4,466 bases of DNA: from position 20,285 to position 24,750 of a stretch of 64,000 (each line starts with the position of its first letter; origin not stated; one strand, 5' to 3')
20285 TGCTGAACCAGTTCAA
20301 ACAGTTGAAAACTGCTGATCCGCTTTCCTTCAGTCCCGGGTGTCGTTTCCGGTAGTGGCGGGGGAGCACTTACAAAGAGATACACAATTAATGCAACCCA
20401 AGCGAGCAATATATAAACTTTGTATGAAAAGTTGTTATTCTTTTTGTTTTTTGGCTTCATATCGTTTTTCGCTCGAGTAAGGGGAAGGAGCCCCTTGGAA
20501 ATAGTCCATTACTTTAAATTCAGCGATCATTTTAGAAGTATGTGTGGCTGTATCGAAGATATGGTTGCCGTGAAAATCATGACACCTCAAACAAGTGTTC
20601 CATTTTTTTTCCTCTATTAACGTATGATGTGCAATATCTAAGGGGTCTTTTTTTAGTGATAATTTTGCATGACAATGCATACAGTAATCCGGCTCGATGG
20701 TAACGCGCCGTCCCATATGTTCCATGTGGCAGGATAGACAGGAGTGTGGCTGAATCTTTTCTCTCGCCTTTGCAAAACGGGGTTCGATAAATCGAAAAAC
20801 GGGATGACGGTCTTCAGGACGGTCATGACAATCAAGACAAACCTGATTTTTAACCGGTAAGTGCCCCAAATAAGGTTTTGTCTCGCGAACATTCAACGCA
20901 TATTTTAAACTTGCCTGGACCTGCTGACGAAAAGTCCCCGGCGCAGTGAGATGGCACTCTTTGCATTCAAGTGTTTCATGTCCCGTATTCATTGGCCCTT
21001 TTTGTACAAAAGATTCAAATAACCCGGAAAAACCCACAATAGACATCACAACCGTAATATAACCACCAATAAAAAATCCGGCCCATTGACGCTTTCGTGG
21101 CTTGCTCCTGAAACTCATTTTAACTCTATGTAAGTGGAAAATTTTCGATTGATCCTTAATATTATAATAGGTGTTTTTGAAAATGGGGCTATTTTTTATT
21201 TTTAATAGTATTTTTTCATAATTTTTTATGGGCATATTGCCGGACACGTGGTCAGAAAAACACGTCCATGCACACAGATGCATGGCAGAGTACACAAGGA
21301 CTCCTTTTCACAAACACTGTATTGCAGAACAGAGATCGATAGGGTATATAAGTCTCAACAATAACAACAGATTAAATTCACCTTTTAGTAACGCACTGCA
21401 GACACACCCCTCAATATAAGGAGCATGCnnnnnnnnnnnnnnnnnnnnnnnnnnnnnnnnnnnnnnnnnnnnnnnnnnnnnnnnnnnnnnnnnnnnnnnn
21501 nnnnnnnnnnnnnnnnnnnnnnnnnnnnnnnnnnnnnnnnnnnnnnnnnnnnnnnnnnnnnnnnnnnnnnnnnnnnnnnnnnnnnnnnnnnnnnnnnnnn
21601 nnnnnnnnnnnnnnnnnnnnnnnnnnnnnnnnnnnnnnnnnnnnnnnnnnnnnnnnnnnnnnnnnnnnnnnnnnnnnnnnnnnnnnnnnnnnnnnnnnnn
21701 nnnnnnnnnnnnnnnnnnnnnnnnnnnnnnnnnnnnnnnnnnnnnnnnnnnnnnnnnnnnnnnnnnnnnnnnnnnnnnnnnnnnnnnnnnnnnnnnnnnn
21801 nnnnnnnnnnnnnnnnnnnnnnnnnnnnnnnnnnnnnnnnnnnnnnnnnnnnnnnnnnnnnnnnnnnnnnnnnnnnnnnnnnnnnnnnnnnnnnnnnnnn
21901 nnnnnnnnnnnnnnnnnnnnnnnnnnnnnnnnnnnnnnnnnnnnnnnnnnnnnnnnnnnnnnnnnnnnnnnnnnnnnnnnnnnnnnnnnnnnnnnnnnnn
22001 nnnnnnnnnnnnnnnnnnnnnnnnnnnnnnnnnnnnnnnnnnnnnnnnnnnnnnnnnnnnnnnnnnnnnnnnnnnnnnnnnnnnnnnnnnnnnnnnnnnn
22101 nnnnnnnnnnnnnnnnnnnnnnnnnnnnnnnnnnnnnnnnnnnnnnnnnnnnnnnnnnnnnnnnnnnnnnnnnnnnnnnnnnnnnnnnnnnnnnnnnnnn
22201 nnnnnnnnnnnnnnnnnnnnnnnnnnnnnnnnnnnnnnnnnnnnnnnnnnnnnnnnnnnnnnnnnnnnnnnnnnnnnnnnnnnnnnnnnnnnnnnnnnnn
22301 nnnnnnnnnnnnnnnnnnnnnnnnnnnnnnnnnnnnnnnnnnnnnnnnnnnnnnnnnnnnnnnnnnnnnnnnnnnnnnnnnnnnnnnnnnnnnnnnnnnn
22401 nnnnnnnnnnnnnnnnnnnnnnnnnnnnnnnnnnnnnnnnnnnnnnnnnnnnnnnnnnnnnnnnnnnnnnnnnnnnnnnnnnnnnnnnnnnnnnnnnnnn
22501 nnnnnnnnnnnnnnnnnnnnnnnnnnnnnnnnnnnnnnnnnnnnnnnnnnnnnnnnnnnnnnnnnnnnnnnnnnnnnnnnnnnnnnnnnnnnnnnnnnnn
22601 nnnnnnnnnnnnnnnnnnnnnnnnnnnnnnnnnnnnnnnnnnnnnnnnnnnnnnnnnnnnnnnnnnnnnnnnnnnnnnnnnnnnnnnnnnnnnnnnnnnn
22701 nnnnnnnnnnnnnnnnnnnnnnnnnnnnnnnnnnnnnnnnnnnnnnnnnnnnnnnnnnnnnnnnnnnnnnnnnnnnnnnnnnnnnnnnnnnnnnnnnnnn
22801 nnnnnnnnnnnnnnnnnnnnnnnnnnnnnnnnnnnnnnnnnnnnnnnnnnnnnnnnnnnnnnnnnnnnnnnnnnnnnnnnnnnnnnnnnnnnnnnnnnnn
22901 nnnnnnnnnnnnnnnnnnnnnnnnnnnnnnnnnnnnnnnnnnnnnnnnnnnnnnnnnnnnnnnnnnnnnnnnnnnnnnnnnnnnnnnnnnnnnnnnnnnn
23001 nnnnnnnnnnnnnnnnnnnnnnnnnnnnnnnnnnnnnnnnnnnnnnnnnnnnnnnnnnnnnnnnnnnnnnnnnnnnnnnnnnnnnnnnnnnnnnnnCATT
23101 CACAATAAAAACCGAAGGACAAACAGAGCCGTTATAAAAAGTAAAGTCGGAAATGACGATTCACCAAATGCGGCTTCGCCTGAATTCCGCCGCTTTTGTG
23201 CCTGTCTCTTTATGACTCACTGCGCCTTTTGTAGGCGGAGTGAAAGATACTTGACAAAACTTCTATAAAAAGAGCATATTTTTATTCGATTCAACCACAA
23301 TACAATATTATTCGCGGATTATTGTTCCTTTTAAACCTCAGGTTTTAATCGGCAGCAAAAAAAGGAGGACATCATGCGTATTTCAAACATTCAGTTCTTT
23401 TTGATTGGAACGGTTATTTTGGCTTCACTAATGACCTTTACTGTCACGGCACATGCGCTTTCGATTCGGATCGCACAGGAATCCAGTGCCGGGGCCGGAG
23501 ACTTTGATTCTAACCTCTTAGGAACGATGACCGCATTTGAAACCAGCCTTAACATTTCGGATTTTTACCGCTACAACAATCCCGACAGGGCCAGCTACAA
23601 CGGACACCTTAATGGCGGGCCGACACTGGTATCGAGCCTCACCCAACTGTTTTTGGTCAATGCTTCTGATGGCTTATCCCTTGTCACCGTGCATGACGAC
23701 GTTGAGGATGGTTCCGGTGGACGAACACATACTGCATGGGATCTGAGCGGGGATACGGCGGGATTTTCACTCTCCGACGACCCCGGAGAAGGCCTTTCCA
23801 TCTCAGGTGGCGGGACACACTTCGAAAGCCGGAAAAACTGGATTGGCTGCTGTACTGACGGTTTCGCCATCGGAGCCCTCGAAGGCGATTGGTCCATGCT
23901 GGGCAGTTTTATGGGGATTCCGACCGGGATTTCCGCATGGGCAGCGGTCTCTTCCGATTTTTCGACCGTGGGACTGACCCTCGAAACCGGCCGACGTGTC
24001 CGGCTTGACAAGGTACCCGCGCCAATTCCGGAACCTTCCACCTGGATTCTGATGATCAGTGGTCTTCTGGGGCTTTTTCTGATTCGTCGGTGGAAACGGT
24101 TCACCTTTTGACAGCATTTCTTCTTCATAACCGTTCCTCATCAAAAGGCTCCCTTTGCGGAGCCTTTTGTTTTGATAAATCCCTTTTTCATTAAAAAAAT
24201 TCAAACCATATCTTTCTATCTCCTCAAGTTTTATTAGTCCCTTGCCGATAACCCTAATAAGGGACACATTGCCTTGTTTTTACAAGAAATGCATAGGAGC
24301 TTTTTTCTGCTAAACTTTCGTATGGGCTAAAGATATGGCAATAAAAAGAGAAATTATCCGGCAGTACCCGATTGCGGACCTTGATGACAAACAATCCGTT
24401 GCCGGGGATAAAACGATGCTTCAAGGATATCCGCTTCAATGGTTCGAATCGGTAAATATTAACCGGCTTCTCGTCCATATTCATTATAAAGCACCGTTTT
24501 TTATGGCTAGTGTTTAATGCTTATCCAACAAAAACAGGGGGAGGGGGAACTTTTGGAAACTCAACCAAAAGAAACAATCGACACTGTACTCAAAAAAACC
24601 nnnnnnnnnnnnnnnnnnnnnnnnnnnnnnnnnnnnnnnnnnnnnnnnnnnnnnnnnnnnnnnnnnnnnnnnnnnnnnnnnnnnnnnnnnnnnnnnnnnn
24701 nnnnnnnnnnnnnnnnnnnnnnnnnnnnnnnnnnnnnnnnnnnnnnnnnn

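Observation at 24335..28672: Compact chemosensory-like module with no CheW: CheX-like phosphatase, membrane-anchored CheA-type kinase, CheY and an MCP-tip/CheZ-motif protein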

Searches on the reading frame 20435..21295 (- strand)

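Call 6: search_protein_families(library=pfam, proteins=[window:20435-21295:-], max_evalue=0.001)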
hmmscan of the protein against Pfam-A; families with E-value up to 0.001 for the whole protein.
window:20435-21295:- (286 aa): 3 families
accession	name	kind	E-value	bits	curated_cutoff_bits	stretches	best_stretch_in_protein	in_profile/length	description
PF14537.11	Cytochrom_c3_2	-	4.8e-05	24.2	25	1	107-209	5-78/79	Cytochrome c3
PF09699.15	Paired_CXXCH_1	-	0.00013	22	20.6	0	145-194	1-40/41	Doubled CXXCH motif (Paired_CXXCH_1)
PF14522.11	Cytochrome_C7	-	0.00022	21.4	24.8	0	107-190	12-66/67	Cytochrome c7 and related cytochrome c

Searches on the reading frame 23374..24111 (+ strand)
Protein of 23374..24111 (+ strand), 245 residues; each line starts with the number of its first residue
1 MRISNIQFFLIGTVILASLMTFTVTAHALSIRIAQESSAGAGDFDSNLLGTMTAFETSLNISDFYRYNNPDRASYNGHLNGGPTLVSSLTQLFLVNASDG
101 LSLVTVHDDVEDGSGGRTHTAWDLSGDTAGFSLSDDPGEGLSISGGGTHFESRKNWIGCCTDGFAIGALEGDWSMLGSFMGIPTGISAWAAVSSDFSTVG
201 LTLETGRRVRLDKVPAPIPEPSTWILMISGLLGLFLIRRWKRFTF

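Call 6: search_protein_families(library=pfam, proteins=[window:23374-24111:+], max_evalue=0.001)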
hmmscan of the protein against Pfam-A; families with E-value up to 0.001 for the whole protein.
window:23374-24111:+ (245 aa): 1 family
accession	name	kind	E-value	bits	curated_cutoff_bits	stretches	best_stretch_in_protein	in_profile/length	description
PF07589.16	PEP-CTERM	-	0.00017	22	20.7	1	217-239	1-23/24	PEP-CTERM motif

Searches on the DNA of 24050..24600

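Call 87: search_rna_families(source=window, start=24050, end=24600, threshold=evalue, max_evalue=1)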
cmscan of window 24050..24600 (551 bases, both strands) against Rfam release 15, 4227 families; matches with E-value up to 1: 1.
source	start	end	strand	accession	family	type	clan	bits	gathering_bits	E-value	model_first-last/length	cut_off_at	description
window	24135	24211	-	RF02075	STnc230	Gene; sRNA;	-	24.9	50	0.23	1-83/83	no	Enterobacterial sRNA STnc230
